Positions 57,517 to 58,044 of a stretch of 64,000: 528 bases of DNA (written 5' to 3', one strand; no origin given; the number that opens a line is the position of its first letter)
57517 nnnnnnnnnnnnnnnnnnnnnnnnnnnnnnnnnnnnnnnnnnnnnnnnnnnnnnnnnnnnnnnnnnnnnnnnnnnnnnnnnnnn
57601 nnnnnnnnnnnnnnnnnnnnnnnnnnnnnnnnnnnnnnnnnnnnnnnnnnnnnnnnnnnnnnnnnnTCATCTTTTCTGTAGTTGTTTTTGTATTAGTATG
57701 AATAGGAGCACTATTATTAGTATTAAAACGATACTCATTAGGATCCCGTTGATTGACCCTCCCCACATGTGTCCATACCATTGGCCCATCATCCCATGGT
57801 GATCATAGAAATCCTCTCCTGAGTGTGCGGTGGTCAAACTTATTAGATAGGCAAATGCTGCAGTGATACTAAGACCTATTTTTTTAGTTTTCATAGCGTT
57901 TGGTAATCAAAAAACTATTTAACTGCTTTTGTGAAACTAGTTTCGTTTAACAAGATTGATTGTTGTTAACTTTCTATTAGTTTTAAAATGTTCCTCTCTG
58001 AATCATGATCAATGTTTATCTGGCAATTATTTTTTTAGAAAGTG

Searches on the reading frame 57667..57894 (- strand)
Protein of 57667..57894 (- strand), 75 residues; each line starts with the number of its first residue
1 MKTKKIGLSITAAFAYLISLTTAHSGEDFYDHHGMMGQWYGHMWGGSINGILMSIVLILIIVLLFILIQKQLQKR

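Call 3: search_protein_families(library=pfam, proteins=[window:57667-57894:-], max_evalue=1)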
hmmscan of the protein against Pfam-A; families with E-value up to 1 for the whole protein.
window:57667-57894:- (75 aa): 3 families
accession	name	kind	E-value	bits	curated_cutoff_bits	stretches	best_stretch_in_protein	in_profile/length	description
PF01970.21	TctA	-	0.026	13.6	28.9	1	7-55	19-65/423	Tripartite tricarboxylate transporter TctA family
PF02009.21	RIFIN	-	0.1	13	32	1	47-69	282-304/327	Rifin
PF12420.13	DUF3671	-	0.13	12.1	34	1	2-68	155-208/223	Fam-L, Fam-M like protein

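Call 4: search_protein_families(library=ncbifam, proteins=[window:57667-57894:-], max_evalue=1)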
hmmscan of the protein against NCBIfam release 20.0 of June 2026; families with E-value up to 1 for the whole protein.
window:57667-57894:- (75 aa): 2 families
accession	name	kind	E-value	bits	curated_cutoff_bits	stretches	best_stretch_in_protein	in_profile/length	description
TIGR01477.1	RIFIN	paralog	0.041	13.6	176.95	1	46-68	310-332/356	variant surface antigen, rifin family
NF053819.1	EF0750_LPXTG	subfamily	0.93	10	47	0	1-33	1-35/105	EF2685/EF0750 family sortase-dependent surface protein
